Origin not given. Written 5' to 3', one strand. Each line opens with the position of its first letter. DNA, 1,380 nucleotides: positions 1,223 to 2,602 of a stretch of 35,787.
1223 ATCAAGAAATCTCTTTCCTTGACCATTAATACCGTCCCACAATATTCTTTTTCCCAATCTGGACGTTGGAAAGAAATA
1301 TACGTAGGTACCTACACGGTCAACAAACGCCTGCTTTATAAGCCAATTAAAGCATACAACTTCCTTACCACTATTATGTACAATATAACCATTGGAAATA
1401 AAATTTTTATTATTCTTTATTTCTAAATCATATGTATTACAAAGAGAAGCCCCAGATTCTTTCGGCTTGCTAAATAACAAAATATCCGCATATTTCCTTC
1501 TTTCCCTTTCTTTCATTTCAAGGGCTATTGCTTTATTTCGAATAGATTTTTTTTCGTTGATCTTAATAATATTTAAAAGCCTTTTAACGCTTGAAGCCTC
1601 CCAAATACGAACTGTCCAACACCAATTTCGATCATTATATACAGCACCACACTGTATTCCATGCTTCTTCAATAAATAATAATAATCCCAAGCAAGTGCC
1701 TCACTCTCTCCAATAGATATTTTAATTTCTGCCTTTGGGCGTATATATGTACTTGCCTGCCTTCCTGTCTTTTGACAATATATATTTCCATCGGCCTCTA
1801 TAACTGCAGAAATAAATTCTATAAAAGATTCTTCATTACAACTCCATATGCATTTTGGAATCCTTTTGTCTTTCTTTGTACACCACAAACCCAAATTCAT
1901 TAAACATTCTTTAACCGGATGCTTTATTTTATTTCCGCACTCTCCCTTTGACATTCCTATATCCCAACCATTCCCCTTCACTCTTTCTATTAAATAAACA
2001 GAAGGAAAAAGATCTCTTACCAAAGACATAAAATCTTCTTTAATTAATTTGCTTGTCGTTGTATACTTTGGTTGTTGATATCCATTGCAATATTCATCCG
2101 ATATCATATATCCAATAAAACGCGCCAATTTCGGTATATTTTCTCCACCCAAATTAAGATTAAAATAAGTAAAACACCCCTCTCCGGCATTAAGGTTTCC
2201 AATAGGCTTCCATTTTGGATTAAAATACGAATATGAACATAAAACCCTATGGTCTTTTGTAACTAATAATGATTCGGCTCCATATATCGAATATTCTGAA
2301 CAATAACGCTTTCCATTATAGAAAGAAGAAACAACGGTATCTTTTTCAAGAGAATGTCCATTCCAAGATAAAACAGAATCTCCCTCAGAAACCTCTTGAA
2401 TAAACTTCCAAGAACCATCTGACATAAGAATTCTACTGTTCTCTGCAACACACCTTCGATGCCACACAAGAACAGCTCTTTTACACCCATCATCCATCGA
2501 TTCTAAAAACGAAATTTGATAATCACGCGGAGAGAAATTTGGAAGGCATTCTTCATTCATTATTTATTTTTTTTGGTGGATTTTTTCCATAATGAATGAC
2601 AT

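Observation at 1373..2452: Canonical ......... intein splitting the TerL P-loop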

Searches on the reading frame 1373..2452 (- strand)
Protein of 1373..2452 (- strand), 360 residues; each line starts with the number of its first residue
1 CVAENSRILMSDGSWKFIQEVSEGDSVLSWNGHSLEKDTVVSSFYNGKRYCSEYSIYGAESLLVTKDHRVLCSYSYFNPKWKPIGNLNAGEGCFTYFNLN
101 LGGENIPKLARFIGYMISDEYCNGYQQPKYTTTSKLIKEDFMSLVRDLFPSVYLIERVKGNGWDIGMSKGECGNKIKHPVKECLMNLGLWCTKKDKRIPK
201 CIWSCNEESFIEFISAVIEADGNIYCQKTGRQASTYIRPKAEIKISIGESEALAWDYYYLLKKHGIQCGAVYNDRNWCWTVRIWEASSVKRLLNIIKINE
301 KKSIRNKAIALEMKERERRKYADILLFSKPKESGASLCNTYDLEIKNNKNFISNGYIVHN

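Call 4: search_protein_families(library=pfam, proteins=[window:1373-2452:-], max_evalue=0.1)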
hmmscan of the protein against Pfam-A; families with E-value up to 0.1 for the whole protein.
window:1373-2452:- (360 aa): 3 families
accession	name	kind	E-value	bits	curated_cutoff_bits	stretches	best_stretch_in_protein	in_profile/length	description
PF14890.11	Intein_splicing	-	4.2e-07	30.3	35.8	1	10-360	3-155/155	Intein splicing domain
PF14528.11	LAGLIDADG_3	-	0.00057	20.5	22.5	0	212-296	5-81/82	LAGLIDADG-like domain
PF05203.21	Hom_end_hint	-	0.05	14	32.1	1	1-34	1-34/228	Hom_end-associated Hint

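Call 6: search_protein_families(library=phrogs, proteins=[window:1373-2452:-], max_evalue=0.01)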
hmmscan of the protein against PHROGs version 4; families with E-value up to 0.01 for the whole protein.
window:1373-2452:- (360 aa): 1 family
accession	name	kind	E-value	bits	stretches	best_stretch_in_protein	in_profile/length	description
phrog_510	-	DNA, RNA and nucleotide metabolism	0.0057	16.4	0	153-226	549-629/667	DNA primase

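Call 7: search_solved_structures(query=window:1373-2452:-, max_evalue=1, show_alignments=2)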
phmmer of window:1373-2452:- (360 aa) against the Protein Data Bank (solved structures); distinct sequences matched with E-value up to 1: 16.
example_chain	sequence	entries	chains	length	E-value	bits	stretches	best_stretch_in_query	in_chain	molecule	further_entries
6y75_B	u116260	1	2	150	0.0013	21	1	4-71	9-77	NAD(P)(+)--arginine ADP-ribosyltransferase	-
6y75_A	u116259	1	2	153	0.0014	20.8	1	4-71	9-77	NAD(P)(+)--arginine ADP-ribosyltransferase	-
6tmm_BBB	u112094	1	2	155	0.0015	20.8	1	4-71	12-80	NAD(P)(+)--arginine ADP-ribosyltransferase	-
6tmm_AAA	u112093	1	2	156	0.0015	20.7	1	4-71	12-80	NAD(P)(+)--arginine ADP-ribosyltransferase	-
2imz_A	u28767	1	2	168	0.062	15.4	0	1-107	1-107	Endonuclease PI-MtuI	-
7cfv_A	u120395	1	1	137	0.062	15.4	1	337-360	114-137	Spl DnaX mini-intein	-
3ifj_A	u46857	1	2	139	0.074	15.2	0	1-90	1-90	Endonuclease PI-MtuI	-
2in0_A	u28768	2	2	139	0.098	14.8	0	1-90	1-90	Endonuclease PI-MtuI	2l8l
2m0d_A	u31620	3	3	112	0.15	14.2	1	172-250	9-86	Zinc finger and BTB domain-containing protein 17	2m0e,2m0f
6mx6_A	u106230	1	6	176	0.15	14.2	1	1-71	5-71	Pre-mRNA-processing-splicing factor 8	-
6owu_A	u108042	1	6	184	0.17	14.1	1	1-71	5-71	PRP8 protein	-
2in9_A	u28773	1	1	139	0.25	13.4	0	1-90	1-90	Endonuclease PI-MtuI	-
5k08_A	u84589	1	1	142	0.41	12.8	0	1-90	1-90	RecA mini intein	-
5i0a_A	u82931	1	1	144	0.43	12.7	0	1-90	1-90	Intein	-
3igd_A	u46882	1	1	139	0.61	12.2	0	29-90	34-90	Endonuclease PI-MtuI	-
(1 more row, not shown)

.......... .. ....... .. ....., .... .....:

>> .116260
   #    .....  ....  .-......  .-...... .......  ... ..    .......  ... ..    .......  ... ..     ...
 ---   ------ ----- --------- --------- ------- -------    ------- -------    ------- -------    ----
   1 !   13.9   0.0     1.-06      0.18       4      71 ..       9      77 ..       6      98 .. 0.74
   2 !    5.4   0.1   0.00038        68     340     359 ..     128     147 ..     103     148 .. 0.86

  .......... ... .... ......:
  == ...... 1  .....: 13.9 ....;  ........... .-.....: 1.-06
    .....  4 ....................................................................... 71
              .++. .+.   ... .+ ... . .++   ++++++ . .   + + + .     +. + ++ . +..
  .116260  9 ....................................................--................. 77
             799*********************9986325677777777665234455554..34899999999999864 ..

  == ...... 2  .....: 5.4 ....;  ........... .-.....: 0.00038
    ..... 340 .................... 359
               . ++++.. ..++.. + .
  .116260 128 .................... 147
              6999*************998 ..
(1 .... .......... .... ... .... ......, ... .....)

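Call 16: find_homologous_proteins(query=window:1373-2452:-, max_evalue=0.001)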
Query window:1373-2452:-: 868 candidates shared short words with the query, none scored E <= 0.001.

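Call 32: predict_structure(alignment_id=A2)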
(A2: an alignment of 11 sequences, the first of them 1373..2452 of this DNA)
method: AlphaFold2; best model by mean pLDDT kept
length: 360 residues; sequences in the alignment: 11
mean_pLDDT: 90.4   pTM: 0.90
mean pLDDT of the five models: 90.4, 89.5, 89.4, 88.8, 87.8
residues with pLDDT >= 90: 267; 70-90: 75; 50-70: 15; < 50: 3
segments of 3 or more residues with pLDDT < 50: 172-174
pLDDT, mean of each block of 10 residues (from residue 1): 96 95 97 94 96 91 96 88 93 89 90 90 74 93 96 92 89 66 89 91 94 95 84 75 93 96 92 89 93 91 93 80 86 96 96 96
secondary structure, 60 per line:
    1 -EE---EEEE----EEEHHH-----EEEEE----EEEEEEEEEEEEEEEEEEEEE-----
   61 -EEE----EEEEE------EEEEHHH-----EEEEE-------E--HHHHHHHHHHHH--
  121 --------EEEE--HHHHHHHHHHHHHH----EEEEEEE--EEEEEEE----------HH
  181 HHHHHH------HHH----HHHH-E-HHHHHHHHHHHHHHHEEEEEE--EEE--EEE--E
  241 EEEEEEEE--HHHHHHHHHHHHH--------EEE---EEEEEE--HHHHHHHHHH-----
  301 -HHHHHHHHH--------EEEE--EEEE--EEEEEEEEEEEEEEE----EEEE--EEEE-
elements in order: E7-10 E15-17 E26-30 E35-55 E62-64 E69-73 E80-83 E92-96 H107-118 E129-132 H135-148 E153-159 E162-168 H179-186 H200-203 H207-221 E222-227 E230-232 E235-237 E240-248 H251-263 E272-274 E278-283 H286-295 H302-310 E319-322 E325-328 E331-345 E350-353 E356-359

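Call 35: fold_search(model_id=the predicted structure, library=pdb)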
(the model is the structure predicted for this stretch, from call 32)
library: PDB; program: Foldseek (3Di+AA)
matches with E <= 10: 565; with E <= 0.001: 46
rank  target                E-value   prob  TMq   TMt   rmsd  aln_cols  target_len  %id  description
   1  7qsu                  1.8e-15  1.00  0.69  0.68   5.9       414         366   16  Crystal structure of homing endonuclease-associated TliVMA intein (C1A, d333-339) (released 2022-03-30)
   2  7qss                  1.0e-14  1.00  0.72  0.61   8.1       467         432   15  Crystal structure of homing endonuclease-associated TliVMA intein (C1A) (released 2022-03-30)
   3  1dq3                  1.9e-13  1.00  0.68  0.55   6.6       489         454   12  CRYSTAL STRUCTURE OF AN ARCHAEAL INTEIN-ENCODED HOMING ENDONUCLEASE PI-PFUI (released 2000-07-05)
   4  1vde_B                2.2e-13  1.00  0.57  0.49   8.6       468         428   13  PI-SCEI, A HOMING ENDONUCLEASE WITH PROTEIN SPLICING ACTIVITY (released 1998-04-08)
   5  7qst                  8.4e-13  1.00  0.59  0.59   9.5       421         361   16  Crystal structure of homing endonuclease-associated PhoVMA intein (C1A) (released 2022-03-30)
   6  1vde_A                1.8e-12  1.00  0.53  0.46   9.4       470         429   13  PI-SCEI, A HOMING ENDONUCLEASE WITH PROTEIN SPLICING ACTIVITY (released 1998-04-08)
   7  1ef0_A                2.8e-12  1.00  0.54  0.47   9.2       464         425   13  CRYSTAL STRUCTURE OF PI-SCEI MINIPRECURSOR (released 2000-06-07)
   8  1dfa                  4.0e-12  1.00  0.54  0.49   8.6       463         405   13  CRYSTAL STRUCTURE OF PI-SCEI IN C2 SPACE GROUP (released 1999-12-08)
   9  1um2_A                5.0e-12  1.00  0.55  0.49   9.3       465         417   12  Crystal Structure of the Vma1-Derived Endonuclease with the Ligated Extein Segment (released 2004-09-22)
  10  1jva_B                5.0e-12  1.00  0.55  0.47   9.8       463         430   12  CRYSTAL STRUCTURE OF THE VMA1-DERIVED ENDONUCLEASE BEARING THE N AND C EXTEIN PROPEPTIDES (released 2002-08-29)
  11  1lws_A                7.3e-12  1.00  0.57  0.49   7.6       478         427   12  Crystal structure of the intein homing endonuclease PI-SceI bound to its recognition sequence (released 2002-09-27)
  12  1um2_B                1.5e-11  1.00  0.58  0.51   8.7       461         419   12  Crystal Structure of the Vma1-Derived Endonuclease with the Ligated Extein Segment (released 2004-09-22)
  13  1jva_A                2.8e-11  1.00  0.55  0.48   9.4       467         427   13  CRYSTAL STRUCTURE OF THE VMA1-DERIVED ENDONUCLEASE BEARING THE N AND C EXTEIN PROPEPTIDES (released 2002-08-29)
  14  2cw7                  3.3e-09  1.00  0.62  0.43  10.3       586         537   11  Crystal structure of intein homing endonuclease II (released 2006-04-18)
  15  2dch                  1.4e-07  1.00  0.45  0.75   4.5       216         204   14  Crystal structure of archaeal intron-encoded homing endonuclease I-Tsp061I (released 2006-07-06)
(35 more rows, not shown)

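Call 47: search_protein_representatives(protein=window:1373-2452:-)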
Query: 360 residues. Proteins with E-value up to 0.001 (for the whole library): 520; up to 1e-10: 50; up to 1e-30: 9. The best 150 are listed.
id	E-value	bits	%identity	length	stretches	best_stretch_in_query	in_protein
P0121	1.0e-62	228.6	35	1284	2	1-360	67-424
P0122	3.3e-55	204.0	36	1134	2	1-360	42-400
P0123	7.9e-52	192.8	34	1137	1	1-360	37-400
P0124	1.8e-51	191.6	33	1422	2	1-360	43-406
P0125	3.0e-49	184.4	34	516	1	1-360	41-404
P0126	9.4e-44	166.3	32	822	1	1-360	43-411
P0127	4.5e-38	147.6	32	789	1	1-360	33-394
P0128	7.1e-33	130.5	29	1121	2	1-360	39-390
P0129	3.4e-32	128.2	33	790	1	5-360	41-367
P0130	2.0e-29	119.2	33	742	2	189-360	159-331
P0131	4.6e-28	114.6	34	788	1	1-360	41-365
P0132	1.9e-26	109.3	31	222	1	1-216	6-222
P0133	7.1e-24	100.9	30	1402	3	1-360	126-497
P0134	7.2e-24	100.8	26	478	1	10-360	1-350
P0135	1.5e-22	96.5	28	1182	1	1-360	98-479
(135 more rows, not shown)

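Call 59: search_protein_families(library=ncbifam, proteins=[window:1373-2452:-], max_evalue=0.1)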
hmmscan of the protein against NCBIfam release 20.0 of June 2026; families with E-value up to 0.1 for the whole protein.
window:1373-2452:- (360 aa): 7 families
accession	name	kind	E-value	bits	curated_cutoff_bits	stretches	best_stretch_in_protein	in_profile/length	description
NF005852.0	PRK07773.1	equivalog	1.7e-06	26.7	780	1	1-306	398-704/886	replicative DNA helicase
TIGR01443.1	intein_Cterm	domain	0.0016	18.7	15.6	1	340-360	2-23/24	intein C-terminal splicing region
NF038136.1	rSAM_Rv_intein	exception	0.0045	15.9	700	1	1-91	76-164/574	intein-containing Rv2578c family radical SAM protein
TIGR01445.1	intein_Nterm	domain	0.0058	17.6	24.5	1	1-71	1-82/83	intein N-terminal splicing region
NF007072.0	PRK09519.1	equivalog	0.0063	14.9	1024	1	1-120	252-374/790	intein-containing recombinase RecA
NF003159.0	PRK04132.1-4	equivalog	0.0098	13.9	999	1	62-162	134-234/852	replication factor C small subunit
NF038162.1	RtcB_rel_intein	exception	0.032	12.2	1150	0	101-309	232-453/961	intein-containing RtcB family protein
